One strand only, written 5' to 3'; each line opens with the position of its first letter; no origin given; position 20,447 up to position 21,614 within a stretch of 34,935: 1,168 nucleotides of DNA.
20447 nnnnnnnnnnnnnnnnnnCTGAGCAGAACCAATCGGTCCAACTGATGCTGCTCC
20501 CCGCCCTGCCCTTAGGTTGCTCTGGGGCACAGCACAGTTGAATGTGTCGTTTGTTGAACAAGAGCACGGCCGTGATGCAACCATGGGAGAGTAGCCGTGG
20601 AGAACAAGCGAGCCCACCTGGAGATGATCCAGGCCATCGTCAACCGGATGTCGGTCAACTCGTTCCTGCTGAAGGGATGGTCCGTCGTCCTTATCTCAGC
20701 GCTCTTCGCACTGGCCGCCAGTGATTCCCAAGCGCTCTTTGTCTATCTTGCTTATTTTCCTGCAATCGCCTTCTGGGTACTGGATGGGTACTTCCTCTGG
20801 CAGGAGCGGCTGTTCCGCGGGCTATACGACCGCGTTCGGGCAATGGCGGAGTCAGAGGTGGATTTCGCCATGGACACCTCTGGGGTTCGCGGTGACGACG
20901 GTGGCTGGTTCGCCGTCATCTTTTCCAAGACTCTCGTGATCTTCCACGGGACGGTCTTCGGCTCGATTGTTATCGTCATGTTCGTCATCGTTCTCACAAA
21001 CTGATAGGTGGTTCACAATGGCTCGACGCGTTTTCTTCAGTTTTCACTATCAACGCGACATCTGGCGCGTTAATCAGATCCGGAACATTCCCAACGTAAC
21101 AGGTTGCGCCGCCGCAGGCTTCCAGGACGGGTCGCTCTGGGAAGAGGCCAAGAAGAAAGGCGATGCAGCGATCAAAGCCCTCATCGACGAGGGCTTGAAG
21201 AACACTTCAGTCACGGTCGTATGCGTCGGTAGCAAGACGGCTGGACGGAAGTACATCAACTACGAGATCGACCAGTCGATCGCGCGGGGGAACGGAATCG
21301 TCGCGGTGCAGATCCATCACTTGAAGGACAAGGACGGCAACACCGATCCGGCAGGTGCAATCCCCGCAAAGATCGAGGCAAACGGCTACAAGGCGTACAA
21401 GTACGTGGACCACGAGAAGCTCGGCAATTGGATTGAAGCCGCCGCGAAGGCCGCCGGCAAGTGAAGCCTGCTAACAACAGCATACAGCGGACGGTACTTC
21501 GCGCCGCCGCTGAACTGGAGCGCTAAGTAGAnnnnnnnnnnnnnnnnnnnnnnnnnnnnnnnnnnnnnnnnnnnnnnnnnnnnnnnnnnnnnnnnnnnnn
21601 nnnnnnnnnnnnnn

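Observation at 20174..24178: Cassette 3: three ThsB-type TIR-like genes with a Zn-finger protein, a multi-TM protein, an unknown 226-aa protein and a HEPN protein, but no ThsA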

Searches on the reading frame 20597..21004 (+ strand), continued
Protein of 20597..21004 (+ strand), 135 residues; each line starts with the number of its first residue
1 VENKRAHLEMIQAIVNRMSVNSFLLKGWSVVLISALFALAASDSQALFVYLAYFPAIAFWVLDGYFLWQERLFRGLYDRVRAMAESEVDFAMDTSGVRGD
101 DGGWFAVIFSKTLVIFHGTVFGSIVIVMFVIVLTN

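Call 54: get_annotated_region(hit=H3, flank=2500)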
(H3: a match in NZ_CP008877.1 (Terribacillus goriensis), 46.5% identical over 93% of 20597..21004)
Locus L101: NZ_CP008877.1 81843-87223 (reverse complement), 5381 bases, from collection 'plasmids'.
description: Terribacillus goriensis strain MP602 plasmid pT1, complete sequence
organism: Terribacillus goriensis (NCBI taxid 386490)
taxonomy: Bacteria; Bacillota; Bacilli; Bacillales; Bacillaceae; Terribacillus; Terribacillus goriensis
host: -; source: Cryptomeria japonica var. sinensis; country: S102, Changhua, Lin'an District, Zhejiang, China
typing (MOB-suite, as given by PLSDB): mobilizable; relaxase MOBQ
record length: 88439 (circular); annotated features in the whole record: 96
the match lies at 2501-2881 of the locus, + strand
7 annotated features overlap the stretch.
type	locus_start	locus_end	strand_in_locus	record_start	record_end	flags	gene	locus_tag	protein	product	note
CDS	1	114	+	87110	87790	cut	-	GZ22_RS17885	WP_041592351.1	hypothetical protein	-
CDS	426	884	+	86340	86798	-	-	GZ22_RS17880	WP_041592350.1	hypothetical protein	-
CDS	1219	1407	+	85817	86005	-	-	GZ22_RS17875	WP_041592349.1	hypothetical protein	-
CDS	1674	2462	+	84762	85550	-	-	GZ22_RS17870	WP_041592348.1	toll/interleukin-1 receptor domain-containing protein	-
CDS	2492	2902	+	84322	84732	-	-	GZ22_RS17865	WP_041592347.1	hypothetical protein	-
CDS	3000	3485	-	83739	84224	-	-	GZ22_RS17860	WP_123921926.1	hypothetical protein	-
CDS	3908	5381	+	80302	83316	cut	-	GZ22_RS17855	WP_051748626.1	AAA domain-containing protein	-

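Call 55: get_annotated_region(hit=H12, flank=2500)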
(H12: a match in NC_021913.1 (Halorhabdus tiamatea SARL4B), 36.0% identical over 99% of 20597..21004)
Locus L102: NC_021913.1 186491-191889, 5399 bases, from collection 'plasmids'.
description: Halorhabdus tiamatea SARL4B plasmid pHTIA, complete sequence
organism: Halorhabdus tiamatea SARL4B (NCBI taxid 1033806)
taxonomy: Archaea; Euryarchaeota; Halobacteria; Halobacteriales; Haloarculaceae; Halorhabdus; Halorhabdus tiamatea; Halorhabdus tiamatea SARL4B
host: -; source: -; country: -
typing (MOB-suite, as given by PLSDB): non-mobilizable; replicon rep_cluster_15,rep_cluster_31
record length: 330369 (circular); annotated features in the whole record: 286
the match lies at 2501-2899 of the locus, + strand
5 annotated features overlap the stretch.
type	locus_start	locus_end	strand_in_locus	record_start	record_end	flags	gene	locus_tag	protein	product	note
CDS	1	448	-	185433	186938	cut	-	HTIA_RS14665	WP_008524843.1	hypothetical protein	-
CDS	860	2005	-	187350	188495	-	-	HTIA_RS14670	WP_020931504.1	ISH3 family transposase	-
CDS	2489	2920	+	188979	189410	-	-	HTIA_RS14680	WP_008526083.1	hypothetical protein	-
CDS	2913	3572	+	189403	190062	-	-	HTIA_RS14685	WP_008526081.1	TIR domain-containing protein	-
CDS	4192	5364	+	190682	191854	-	-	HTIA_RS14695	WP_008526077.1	ISH3 family transposase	-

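Call 73: search_protein_families(library=phrogs, proteins=[window:20597-21004:+], max_evalue=0.1)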
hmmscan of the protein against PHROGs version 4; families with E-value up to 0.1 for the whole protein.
window:20597-21004:+ (135 aa): 1 family
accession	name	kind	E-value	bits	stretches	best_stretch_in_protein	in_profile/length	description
phrog_19896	-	unknown function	2.7e-40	139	1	2-131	4-134/135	-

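Call 97: search_protein_families(library=pfam, proteins=[L017:7457-8857:+, L017:8858-9862:+], max_evalue=0.01)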
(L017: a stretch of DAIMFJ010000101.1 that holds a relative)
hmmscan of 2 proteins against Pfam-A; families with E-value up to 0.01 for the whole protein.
L017:7457-8857:+ (466 aa): 2 families
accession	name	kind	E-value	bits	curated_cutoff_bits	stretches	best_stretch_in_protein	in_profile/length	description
PF13676.11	TIR_2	-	2e-11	44.9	28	1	203-293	1-92/122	TIR domain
PF08937.16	ThsB_TIR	-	0.0017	19.1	21.2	1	241-290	44-93/100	Thoeris protein ThsB, TIR-like domain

L017:8858-9862:+ (334 aa): 2 families
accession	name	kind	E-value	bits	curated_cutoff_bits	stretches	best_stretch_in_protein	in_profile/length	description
PF18163.6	LD_cluster2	-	1.6e-09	38.1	25.3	1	127-191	134-199/264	SLOG cluster2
PF18180.6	LD_cluster3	-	0.0004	20.6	25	1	32-170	5-124/170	SLOG cluster3 family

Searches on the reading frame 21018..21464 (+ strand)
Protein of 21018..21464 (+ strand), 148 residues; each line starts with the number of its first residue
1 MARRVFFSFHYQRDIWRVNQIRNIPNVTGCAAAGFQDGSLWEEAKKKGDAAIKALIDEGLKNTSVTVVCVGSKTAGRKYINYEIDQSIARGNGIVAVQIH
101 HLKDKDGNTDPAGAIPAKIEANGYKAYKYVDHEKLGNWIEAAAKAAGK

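Call 3: search_protein_families(library=pfam, proteins=[window:21018-21464:+], max_evalue=1)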
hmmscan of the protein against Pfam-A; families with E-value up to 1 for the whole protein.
window:21018-21464:+ (148 aa): 2 families
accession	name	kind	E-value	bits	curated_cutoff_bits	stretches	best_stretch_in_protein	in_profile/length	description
PF08937.16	ThsB_TIR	-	1.1e-24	87.2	21.2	1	6-103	1-99/100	Thoeris protein ThsB, TIR-like domain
PF13676.11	TIR_2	-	0.015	16.2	28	1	46-101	35-93/122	TIR domain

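Call 4: search_protein_families(library=padloc, proteins=[window:21018-21464:+], max_evalue=1)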
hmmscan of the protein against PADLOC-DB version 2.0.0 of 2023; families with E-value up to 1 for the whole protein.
window:21018-21464:+ (148 aa): 6 families
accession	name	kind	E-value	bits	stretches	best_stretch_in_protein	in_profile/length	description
PDLC00431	ThsB1|ThsB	-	7.3e-58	193.5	1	1-148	1-162/162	TIR-like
PDLC04688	PDC-M50B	-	1.1e-48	163.5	1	1-143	1-156/162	-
PDLC00433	ThsB1|ThsB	-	4.1e-38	129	1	1-117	1-114/164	TIR-like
PDLC00418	ThsB1|ThsB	-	3.4e-07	28.2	1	3-106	5-107/155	TIR-like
PDLC00429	ThsB1|ThsB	-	1.8e-06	26.1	1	49-111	51-114/167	TIR-like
PDLC00438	ThsB1|ThsB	-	0.043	11.8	1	1-74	1-70/206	TIR-like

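Call 7: search_protein_families(library=ncbifam, proteins=[window:21018-21464:+], max_evalue=1)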
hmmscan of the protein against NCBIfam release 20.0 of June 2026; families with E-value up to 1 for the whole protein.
window:21018-21464:+ (148 aa): 0 families
